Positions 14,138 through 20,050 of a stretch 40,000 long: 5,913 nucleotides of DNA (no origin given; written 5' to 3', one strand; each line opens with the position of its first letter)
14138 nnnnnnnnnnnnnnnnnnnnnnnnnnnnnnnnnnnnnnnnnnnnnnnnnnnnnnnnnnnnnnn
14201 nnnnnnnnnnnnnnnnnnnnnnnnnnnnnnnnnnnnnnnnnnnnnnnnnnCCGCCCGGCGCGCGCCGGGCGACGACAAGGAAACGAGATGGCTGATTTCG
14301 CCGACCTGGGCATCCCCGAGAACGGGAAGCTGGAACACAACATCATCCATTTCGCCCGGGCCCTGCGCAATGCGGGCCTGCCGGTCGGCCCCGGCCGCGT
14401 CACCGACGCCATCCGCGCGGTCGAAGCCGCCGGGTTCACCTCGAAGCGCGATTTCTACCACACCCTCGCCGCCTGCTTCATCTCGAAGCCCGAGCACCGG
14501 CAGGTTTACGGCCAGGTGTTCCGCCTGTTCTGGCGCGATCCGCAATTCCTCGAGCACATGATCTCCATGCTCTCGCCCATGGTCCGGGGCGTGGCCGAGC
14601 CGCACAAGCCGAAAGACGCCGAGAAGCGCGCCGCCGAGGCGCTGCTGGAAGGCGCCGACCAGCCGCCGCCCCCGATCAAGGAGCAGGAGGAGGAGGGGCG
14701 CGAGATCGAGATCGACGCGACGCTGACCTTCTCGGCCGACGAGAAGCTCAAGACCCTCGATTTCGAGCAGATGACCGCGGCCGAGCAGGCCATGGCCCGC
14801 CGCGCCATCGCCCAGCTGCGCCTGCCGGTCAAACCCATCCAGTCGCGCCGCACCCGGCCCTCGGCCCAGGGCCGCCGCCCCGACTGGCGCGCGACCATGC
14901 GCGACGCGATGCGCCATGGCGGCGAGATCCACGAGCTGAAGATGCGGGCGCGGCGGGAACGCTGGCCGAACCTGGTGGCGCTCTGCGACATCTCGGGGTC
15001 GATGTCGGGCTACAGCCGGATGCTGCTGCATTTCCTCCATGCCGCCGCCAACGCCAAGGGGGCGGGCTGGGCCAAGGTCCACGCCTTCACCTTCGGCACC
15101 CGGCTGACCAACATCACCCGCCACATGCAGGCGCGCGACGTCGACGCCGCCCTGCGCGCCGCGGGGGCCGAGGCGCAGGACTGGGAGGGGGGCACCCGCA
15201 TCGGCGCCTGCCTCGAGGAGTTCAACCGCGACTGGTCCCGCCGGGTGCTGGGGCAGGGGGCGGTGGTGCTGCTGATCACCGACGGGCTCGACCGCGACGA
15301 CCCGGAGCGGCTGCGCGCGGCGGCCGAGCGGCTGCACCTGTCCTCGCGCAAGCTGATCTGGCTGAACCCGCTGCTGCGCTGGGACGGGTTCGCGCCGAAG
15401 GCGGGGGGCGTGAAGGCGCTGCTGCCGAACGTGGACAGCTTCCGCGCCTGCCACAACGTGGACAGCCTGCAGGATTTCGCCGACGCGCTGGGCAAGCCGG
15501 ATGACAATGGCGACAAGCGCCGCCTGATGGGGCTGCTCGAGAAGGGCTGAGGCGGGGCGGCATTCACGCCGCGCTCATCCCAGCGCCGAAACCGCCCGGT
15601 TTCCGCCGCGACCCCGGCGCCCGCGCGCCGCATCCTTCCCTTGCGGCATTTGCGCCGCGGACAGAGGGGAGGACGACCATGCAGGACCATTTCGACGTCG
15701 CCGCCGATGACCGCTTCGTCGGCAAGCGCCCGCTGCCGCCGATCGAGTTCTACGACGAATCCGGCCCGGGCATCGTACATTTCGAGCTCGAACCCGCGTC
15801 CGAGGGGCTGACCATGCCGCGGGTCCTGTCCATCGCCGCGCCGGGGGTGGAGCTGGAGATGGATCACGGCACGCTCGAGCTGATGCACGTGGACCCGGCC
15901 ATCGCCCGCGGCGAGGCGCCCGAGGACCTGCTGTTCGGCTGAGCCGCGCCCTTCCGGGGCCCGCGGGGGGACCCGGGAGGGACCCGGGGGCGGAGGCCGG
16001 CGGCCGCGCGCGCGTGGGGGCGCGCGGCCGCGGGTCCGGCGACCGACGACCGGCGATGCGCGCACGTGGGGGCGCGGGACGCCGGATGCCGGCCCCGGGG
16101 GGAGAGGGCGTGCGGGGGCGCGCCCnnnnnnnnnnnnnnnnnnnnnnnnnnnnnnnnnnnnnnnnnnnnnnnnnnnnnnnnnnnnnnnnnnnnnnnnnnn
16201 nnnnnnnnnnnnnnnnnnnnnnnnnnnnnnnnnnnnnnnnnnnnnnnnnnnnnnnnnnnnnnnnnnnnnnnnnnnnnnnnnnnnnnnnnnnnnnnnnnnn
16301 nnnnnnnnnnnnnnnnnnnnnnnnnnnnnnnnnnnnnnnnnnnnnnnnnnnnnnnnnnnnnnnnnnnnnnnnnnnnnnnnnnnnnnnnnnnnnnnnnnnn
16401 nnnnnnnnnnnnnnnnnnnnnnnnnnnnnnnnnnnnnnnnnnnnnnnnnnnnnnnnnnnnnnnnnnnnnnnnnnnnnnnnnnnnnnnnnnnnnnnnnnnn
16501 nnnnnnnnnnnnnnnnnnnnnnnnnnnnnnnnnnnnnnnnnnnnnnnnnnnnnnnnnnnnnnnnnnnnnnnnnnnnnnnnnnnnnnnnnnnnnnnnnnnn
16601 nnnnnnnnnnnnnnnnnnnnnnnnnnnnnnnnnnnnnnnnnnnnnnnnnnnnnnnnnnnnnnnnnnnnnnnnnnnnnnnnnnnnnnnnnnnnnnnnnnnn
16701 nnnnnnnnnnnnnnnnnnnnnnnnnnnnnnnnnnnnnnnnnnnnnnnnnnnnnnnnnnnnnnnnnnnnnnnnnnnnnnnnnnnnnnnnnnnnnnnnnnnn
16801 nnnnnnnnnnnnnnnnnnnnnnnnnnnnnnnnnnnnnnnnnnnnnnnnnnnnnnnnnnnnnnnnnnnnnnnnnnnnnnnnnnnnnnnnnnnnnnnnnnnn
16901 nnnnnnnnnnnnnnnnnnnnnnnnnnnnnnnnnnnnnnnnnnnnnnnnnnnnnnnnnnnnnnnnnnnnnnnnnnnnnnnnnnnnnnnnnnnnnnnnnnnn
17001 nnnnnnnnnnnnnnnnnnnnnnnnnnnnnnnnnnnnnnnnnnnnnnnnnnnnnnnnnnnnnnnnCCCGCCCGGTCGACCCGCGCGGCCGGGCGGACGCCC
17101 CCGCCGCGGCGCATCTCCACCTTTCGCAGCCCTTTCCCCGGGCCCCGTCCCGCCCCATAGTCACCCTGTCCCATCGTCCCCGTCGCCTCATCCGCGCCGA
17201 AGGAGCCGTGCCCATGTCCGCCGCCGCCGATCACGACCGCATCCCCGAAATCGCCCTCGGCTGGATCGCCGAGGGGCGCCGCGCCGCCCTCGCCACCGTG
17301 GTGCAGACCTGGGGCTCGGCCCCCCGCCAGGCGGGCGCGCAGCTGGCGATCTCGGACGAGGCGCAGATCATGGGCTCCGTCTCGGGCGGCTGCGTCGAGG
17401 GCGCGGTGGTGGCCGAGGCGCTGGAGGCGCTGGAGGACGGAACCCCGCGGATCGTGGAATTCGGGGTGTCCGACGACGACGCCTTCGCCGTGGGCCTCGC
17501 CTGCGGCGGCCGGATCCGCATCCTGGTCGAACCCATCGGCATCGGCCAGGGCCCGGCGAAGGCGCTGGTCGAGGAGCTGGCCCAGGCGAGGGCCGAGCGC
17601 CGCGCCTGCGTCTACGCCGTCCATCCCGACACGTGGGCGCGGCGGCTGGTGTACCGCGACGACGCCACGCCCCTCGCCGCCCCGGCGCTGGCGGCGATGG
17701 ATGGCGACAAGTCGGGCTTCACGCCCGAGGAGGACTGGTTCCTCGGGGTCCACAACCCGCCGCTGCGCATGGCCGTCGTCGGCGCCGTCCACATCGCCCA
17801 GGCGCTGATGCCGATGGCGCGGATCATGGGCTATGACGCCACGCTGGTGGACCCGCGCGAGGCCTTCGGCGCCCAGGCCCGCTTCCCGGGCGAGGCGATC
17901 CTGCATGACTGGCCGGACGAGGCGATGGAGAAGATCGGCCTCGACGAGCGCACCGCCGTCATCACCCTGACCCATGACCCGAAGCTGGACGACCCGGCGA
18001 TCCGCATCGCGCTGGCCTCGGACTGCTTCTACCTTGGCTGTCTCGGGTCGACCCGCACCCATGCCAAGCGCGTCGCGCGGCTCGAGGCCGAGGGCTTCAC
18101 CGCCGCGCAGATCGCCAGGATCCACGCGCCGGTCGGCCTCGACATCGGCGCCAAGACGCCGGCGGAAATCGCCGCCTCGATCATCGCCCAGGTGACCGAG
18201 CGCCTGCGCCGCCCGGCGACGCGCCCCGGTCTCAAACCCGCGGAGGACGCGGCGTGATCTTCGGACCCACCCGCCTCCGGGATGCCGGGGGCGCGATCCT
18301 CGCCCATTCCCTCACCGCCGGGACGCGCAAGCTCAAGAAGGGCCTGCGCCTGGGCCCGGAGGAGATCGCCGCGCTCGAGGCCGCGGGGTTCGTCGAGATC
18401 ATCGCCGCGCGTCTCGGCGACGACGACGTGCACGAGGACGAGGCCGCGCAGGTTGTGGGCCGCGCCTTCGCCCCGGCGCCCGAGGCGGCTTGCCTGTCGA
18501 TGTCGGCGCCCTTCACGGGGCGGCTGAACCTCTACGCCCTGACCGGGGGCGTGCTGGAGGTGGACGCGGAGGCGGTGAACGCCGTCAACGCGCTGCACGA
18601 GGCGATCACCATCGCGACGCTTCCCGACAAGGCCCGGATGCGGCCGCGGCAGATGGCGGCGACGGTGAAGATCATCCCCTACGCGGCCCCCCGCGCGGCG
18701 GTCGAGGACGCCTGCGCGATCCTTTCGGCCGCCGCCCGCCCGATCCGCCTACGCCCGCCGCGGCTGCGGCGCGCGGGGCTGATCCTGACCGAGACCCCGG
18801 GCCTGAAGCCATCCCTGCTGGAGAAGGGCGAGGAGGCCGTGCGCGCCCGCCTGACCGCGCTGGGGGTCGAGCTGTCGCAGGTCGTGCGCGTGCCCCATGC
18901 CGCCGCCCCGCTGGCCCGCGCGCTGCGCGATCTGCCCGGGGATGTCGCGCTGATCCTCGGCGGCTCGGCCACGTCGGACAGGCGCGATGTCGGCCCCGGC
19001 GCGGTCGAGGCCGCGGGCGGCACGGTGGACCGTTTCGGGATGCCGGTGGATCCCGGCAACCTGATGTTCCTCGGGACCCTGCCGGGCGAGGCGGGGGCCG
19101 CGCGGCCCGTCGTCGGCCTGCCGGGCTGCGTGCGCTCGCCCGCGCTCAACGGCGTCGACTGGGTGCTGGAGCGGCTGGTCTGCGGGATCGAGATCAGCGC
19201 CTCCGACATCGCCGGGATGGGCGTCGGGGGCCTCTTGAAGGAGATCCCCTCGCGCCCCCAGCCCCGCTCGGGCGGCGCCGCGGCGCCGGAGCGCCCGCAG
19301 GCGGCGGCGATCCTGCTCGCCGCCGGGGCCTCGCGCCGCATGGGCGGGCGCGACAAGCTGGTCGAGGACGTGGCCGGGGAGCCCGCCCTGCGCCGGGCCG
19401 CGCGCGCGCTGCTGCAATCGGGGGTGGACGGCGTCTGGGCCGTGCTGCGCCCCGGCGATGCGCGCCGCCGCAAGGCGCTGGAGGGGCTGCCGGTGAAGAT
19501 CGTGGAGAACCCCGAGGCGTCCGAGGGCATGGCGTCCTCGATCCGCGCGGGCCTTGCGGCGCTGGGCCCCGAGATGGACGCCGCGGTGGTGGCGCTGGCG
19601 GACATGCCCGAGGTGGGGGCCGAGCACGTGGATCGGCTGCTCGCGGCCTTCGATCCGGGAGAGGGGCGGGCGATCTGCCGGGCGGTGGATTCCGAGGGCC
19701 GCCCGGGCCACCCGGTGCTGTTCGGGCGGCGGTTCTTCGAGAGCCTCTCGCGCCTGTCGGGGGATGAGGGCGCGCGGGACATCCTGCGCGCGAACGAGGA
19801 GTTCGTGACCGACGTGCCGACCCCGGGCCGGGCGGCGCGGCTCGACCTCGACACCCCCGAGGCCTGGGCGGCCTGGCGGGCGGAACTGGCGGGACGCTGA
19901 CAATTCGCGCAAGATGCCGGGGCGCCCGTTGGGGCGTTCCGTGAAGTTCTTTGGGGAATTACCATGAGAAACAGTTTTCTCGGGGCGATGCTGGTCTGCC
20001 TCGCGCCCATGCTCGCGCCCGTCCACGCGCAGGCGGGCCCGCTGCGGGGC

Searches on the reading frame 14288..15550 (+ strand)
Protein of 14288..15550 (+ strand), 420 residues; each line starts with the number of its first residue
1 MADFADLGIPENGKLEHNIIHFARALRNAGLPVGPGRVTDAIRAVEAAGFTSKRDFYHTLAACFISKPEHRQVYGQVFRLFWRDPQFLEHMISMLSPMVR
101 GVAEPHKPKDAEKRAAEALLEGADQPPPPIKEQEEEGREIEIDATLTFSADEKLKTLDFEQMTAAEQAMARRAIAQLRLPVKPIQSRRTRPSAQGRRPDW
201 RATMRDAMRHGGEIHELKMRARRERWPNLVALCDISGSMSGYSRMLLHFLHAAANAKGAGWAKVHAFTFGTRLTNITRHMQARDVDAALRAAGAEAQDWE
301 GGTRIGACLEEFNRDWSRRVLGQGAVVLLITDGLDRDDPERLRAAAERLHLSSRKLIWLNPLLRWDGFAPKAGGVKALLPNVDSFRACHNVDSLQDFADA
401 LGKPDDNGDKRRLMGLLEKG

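Call 14: search_protein_families(library=pfam, proteins=[window:14288-15550:+], max_evalue=0.01)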
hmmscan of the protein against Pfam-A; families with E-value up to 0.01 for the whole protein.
window:14288-15550:+ (420 aa): 2 families
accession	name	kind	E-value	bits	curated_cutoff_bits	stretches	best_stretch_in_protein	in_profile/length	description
PF05762.20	VWA_CoxE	-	2.5e-64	217.2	26.4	1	172-393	3-221/222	VWA domain containing CoxE-like protein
PF13519.12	VWA_2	-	0.001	20.1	27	1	230-333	2-106/107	von Willebrand factor type A domain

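Call 22: find_encoding_contigs(protein=window:14288-15550:+, flank=10000, max_places=6)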
Protein window:14288-15550:+ (420 aa): no gene with exactly this product is on record in the collection.

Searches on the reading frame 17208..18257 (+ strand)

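Call 14: search_protein_families(library=pfam, proteins=[window:17208-18257:+], max_evalue=0.01)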
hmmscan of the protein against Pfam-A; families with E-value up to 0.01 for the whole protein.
window:17208-18257:+ (349 aa): 2 families
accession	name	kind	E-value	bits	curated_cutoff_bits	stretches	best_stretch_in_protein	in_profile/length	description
PF13478.12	XdhC_C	-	1.7e-41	142.1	29.7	1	188-329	1-125/125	XdhC Rossmann domain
PF02625.21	XdhC_CoxI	-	1.2e-26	92.9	24.3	1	19-86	1-68/68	XdhC and CoxI family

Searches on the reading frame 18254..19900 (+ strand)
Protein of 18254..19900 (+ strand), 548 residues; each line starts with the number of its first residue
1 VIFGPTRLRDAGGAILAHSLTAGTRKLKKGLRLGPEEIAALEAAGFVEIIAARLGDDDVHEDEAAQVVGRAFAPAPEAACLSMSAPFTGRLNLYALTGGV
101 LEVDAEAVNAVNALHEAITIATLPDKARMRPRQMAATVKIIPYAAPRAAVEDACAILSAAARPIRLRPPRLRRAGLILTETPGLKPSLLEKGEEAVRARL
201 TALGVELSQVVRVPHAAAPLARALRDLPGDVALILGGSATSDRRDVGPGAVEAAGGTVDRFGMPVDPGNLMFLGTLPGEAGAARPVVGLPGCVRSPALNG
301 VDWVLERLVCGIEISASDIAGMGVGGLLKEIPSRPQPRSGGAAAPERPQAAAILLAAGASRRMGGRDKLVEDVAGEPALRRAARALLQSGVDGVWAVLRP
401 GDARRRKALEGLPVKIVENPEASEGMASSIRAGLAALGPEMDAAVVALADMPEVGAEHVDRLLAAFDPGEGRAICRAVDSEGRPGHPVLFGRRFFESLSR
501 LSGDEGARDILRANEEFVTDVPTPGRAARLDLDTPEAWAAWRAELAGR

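Call 14: search_protein_families(library=pfam, proteins=[window:18254-19900:+], max_evalue=0.01)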
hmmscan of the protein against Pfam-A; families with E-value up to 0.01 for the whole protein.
window:18254-19900:+ (548 aa): 3 families
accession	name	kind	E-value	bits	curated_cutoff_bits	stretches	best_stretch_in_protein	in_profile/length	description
PF12804.13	NTP_transf_3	-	4.5e-38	131.4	27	1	352-515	1-158/160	MobA-like NTP transferase domain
PF01128.25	IspD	-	4.9e-06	26.9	27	1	351-471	2-122/221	2-C-methyl-D-erythritol 4-phosphate cytidylyltransferase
PF00994.29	MoCF_biosynth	-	0.00011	22.4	26.6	1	195-295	21-129/144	Probable molybdopterin binding domain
